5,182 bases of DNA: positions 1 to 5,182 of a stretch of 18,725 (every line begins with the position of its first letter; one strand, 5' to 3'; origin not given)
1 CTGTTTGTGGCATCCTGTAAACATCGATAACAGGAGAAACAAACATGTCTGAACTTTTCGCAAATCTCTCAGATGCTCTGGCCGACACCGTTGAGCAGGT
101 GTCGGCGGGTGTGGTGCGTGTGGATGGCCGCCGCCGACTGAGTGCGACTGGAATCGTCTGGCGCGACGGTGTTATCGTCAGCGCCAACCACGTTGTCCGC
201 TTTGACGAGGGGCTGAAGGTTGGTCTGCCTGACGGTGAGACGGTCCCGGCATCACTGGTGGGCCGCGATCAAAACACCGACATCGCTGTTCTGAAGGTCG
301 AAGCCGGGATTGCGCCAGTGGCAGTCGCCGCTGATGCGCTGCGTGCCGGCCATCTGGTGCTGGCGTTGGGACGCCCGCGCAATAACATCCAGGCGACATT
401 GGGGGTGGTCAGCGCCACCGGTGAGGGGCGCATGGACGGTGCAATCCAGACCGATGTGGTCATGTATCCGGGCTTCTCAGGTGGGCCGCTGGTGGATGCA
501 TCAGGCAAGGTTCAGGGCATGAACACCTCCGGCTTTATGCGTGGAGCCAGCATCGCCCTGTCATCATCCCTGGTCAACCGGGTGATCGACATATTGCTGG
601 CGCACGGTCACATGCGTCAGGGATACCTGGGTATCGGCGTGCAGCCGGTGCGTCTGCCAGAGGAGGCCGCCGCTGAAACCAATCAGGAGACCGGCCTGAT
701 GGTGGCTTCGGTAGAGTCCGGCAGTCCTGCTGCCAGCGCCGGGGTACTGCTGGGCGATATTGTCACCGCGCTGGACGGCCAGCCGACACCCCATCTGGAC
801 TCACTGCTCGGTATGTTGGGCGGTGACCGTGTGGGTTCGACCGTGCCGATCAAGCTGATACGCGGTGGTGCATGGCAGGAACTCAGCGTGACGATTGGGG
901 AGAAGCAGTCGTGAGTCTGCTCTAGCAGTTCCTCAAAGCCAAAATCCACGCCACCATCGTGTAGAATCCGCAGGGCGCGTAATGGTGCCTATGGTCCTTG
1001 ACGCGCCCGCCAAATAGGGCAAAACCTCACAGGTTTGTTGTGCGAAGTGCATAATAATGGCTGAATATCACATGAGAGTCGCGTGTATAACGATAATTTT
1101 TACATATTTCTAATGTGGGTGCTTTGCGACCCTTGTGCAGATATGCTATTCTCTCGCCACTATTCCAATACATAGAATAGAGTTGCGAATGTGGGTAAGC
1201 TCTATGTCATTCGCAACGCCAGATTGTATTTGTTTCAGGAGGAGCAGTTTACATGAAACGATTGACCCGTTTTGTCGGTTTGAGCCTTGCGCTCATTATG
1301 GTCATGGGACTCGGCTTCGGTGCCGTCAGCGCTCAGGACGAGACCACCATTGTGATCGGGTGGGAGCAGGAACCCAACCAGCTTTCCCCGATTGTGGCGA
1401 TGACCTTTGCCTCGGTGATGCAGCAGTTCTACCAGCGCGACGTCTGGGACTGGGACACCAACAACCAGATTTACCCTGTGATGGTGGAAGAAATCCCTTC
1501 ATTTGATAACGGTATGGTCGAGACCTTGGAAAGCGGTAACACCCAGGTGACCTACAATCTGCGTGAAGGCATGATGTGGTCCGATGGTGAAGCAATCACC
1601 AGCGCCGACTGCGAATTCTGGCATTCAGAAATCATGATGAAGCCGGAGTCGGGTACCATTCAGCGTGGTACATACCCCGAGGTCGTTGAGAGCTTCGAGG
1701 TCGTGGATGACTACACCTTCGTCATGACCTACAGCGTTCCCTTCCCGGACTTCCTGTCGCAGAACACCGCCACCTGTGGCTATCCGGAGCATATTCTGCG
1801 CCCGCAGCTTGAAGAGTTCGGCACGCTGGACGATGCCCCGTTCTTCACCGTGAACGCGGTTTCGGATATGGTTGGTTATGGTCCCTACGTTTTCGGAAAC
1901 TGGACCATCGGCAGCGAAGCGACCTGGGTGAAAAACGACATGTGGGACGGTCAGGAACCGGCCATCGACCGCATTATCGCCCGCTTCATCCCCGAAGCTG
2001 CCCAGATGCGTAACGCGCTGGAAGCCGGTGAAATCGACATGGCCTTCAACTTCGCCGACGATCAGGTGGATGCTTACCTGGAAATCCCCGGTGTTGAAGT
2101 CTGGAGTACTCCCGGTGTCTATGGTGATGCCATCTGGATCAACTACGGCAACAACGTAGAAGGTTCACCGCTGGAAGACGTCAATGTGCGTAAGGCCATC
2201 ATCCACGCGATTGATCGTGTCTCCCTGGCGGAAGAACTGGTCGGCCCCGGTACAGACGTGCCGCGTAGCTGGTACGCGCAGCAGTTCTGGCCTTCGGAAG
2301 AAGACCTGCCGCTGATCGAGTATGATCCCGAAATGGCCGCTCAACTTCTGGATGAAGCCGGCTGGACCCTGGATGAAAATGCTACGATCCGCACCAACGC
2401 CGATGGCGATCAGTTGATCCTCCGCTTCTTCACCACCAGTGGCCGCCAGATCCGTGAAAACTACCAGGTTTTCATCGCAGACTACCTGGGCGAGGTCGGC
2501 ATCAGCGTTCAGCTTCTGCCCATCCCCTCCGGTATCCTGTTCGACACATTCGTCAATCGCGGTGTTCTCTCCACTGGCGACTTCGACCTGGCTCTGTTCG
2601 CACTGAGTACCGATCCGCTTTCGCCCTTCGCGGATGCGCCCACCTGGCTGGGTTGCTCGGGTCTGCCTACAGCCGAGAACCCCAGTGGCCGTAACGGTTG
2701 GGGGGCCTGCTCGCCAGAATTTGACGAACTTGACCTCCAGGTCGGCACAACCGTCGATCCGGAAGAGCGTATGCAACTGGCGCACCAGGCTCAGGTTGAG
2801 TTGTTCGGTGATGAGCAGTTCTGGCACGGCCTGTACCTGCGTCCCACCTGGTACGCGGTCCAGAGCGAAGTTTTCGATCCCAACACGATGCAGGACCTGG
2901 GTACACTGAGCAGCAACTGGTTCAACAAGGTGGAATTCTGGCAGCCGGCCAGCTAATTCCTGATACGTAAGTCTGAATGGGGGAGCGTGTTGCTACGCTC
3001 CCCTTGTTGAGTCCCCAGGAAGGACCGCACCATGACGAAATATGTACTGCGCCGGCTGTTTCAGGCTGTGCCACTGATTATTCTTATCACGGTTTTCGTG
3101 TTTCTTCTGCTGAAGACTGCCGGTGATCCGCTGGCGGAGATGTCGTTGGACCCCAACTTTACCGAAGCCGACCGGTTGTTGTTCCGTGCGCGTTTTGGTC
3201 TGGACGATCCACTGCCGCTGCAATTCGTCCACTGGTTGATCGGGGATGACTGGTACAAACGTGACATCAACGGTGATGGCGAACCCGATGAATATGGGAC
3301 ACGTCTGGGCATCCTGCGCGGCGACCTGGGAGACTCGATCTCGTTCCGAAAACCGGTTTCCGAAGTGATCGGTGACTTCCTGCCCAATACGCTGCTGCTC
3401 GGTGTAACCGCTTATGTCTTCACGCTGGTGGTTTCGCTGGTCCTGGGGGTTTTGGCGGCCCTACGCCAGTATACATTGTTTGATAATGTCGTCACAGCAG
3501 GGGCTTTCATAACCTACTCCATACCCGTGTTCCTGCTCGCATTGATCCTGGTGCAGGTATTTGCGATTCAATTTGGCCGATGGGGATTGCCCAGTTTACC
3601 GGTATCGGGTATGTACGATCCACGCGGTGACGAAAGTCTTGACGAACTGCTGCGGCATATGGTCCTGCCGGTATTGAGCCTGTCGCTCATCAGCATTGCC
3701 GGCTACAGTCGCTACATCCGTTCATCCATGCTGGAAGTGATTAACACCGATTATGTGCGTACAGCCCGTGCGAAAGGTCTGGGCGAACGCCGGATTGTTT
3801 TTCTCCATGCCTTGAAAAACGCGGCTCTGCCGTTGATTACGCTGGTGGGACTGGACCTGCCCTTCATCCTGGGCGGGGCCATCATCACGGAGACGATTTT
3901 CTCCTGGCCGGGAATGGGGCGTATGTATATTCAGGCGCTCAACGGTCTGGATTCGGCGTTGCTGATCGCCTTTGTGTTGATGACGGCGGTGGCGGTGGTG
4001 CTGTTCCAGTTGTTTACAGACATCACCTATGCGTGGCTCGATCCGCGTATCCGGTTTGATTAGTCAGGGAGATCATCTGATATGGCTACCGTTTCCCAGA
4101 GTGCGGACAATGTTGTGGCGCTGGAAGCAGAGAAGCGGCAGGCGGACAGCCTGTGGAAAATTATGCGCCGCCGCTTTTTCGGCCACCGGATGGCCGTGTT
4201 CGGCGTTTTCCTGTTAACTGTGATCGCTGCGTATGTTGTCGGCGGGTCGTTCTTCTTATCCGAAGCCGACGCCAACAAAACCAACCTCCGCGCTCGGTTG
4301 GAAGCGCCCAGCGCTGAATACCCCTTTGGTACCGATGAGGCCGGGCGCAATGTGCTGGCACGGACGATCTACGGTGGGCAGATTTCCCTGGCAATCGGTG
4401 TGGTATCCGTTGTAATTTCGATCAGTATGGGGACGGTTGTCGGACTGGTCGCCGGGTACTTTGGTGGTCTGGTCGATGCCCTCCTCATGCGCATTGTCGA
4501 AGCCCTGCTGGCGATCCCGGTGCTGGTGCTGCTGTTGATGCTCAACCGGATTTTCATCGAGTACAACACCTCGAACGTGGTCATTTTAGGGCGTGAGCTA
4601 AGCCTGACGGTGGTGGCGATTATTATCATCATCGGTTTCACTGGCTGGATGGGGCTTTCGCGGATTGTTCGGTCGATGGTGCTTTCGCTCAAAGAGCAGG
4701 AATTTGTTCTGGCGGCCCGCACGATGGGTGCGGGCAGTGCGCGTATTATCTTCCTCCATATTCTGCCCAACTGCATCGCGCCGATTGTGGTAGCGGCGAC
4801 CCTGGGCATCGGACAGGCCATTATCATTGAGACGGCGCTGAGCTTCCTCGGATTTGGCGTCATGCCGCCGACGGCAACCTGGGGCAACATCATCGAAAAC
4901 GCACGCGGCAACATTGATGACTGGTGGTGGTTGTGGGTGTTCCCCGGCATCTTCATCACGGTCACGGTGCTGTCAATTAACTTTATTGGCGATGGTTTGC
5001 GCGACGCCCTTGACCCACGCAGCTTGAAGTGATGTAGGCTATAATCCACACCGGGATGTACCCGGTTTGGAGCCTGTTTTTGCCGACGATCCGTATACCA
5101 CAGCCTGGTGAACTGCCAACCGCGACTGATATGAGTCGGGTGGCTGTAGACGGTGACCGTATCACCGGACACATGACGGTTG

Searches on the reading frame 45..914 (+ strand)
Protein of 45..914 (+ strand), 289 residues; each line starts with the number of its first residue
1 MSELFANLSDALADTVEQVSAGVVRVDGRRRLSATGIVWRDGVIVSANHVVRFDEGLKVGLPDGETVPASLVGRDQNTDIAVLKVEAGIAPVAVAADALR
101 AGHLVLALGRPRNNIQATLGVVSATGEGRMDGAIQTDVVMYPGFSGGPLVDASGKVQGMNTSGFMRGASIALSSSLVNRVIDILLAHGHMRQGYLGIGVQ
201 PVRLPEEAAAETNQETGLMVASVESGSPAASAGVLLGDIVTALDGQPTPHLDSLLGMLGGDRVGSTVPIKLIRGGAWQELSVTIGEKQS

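Call 8: search_protein_families(library=pfam, proteins=[window:45-914:+], max_evalue=0.01)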
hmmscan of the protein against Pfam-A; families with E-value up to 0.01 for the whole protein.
window:45-914:+ (289 aa): 5 families
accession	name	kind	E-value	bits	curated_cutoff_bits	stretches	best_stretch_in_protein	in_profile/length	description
PF13365.12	Trypsin_2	-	4.1e-24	86.4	27.6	1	34-159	1-144/144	Trypsin-like peptidase domain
PF13180.12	PDZ_2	-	4.8e-15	56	27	1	193-284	1-80/80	PDZ domain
PF00089.32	Trypsin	-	4.7e-08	33.6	20.6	1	25-166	17-199/220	Trypsin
PF17820.7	PDZ_6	-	1.1e-07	32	27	1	220-258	2-40/54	PDZ domain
PF00595.29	PDZ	-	4.9e-06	27.3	23.2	1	192-250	9-59/81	PDZ domain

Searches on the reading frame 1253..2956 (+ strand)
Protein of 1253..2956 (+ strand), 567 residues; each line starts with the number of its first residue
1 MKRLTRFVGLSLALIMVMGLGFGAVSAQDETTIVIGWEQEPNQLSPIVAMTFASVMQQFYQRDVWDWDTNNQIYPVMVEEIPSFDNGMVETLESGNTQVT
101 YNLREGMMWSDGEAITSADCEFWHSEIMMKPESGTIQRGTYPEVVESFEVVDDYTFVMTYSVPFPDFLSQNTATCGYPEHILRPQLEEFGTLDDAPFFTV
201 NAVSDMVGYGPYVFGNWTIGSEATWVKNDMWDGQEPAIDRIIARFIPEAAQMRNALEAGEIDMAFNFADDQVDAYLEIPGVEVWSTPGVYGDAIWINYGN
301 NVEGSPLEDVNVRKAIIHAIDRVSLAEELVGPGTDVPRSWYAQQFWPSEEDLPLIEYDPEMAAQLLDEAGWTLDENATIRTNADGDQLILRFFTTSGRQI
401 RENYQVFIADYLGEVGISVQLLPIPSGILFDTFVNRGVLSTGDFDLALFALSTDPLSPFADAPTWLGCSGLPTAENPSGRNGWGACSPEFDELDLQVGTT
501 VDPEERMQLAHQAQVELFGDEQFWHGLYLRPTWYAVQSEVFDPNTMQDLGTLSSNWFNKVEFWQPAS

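Call 8: search_protein_families(library=pfam, proteins=[window:1253-2956:+], max_evalue=0.01)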
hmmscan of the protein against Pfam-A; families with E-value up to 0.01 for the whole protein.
window:1253-2956:+ (567 aa): 1 family
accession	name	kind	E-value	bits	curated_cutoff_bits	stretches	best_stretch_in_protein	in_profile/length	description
PF00496.27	SBP_bac_5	-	3.5e-66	224.2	32.4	1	91-470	11-365/368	Bacterial extracellular solute-binding proteins, family 5 Middle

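Call 25: find_encoding_contigs(protein=window:1253-2956:+, flank=10000, max_places=3)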
Protein window:1253-2956:+ (567 aa): 5 contigs read that carry it; 3 places shown.
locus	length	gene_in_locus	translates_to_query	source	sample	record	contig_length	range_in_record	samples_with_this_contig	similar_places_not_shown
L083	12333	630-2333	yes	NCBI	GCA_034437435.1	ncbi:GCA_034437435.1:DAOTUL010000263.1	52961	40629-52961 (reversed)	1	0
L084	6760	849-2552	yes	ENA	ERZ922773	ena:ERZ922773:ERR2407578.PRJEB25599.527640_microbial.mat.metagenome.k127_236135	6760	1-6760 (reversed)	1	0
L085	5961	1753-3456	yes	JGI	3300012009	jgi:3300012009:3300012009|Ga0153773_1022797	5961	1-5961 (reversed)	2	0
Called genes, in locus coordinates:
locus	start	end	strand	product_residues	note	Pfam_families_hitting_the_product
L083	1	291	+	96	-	?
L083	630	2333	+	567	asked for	PF00496:SBP_bac_5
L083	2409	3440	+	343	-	PF19300:BPD_transp_1_N, PF00528:BPD_transp_1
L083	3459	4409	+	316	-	PF12911:OppC_N (weak), PF00528:BPD_transp_1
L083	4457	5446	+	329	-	-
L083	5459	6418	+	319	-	PF03372:Exo_endo_phos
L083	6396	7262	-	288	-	-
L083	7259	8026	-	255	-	-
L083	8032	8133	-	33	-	-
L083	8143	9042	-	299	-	PF13623:SurA_N_2, PF13624:SurA_N_3, PF13145:Rotamase_2, PF13616:Rotamase_3, PF00639:Rotamase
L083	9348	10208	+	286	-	PF00248:Aldo_ket_red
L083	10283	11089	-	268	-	PF01036:Bac_rhodopsin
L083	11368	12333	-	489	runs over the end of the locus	PF01145:Band_7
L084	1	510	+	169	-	?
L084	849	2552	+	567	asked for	PF00496:SBP_bac_5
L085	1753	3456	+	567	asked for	PF00496:SBP_bac_5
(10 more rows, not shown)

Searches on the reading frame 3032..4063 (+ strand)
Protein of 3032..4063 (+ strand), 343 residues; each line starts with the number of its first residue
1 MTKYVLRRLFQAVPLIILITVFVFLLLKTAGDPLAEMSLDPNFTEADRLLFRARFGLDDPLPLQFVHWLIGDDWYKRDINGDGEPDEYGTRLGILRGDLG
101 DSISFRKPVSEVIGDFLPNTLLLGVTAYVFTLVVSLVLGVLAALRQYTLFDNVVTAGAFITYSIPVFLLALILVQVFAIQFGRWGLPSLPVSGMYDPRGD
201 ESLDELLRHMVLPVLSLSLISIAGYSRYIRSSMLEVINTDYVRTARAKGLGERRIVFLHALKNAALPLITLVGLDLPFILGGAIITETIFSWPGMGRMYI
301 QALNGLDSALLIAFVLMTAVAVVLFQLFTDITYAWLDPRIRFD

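Call 8: search_protein_families(library=pfam, proteins=[window:3032-4063:+], max_evalue=0.01)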
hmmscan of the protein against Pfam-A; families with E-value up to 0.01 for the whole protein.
window:3032-4063:+ (343 aa): 2 families
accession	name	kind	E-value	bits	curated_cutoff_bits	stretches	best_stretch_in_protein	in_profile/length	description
PF00528.27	BPD_transp_1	-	7e-44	150.2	26.4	1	136-341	2-183/184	Binding-protein-dependent transport system inner membrane component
PF19300.4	BPD_transp_1_N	-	1.3e-09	38.7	23.8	1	1-122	1-112/114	Binding-prot-dependent transport system membrane comp, N-term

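Call 41: find_homologous_proteins(query=window:3032-4063:+, max_evalue=1e-30)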
Query window:3032-4063:+ (343 aa): 7926 proteins with E <= 1e-30 among 8000 candidates; the best 120 are listed.
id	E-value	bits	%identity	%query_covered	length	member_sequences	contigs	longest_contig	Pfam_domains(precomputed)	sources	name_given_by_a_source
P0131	2.3e-218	742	100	100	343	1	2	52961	PF19300.5,PF00528.28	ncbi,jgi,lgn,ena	jgi:peptide/nickel transport system permease protein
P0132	8.3e-173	593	76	100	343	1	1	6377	PF19300.5,PF00528.28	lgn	-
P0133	3.7e-172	590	74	100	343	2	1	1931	PF19300.5,PF00528.28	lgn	-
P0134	2.4e-170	584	75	100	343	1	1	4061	PF19300.5,PF00528.28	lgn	-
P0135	6.8e-170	583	74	100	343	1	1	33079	PF19300.5,PF00528.28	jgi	jgi:peptide/nickel transport system permease protein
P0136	2.0e-167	575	74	100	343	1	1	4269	PF19300.5,PF00528.28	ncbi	-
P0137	1.2e-166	572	75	100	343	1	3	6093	PF19300.5,PF00528.28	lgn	-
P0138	7.8e-166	570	74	100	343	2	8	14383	PF19300.5,PF00528.28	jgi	jgi:peptide/nickel transport system permease protein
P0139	2.1e-162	558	72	100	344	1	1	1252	PF19300.5,PF00528.28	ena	-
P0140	3.3e-162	558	72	100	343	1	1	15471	PF19300.5,PF00528.28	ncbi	-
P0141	1.0e-161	556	73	100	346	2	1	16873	PF19300.5,PF00528.28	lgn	-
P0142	1.6e-161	555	70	100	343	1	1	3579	PF19300.5,PF00528.28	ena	-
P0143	1.0e-160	553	72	100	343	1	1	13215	PF19300.5,PF00528.28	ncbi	ncbi:MAG: ABC transporter permease [Aggregatilineales bacterium]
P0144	1.1e-160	553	72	100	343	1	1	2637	PF19300.5,PF00528.28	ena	-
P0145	1.6e-160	552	72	100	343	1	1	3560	PF19300.5,PF00528.28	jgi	jgi:peptide/nickel transport system permease protein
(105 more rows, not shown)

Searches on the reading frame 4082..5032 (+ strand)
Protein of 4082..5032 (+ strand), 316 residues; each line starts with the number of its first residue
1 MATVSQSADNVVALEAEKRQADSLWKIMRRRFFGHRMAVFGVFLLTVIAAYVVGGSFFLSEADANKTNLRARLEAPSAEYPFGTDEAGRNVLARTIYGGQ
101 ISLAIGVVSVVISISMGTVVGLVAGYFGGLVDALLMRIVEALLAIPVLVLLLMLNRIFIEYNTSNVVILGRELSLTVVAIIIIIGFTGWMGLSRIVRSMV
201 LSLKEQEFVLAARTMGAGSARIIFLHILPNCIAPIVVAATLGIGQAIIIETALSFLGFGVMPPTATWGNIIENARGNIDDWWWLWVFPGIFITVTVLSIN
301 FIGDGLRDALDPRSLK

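Call 8: search_protein_families(library=pfam, proteins=[window:4082-5032:+], max_evalue=0.01)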
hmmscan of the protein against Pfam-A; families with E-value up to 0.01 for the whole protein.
window:4082-5032:+ (316 aa): 2 families
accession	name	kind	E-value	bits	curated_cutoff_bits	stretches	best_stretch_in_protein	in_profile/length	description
PF00528.27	BPD_transp_1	-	9.4e-31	107.4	26.4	1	117-313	1-181/184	Binding-protein-dependent transport system inner membrane component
PF12911.12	OppC_N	-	3e-07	30.6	23.9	1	23-76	1-53/53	N-terminal TM domain of oligopeptide transport permease C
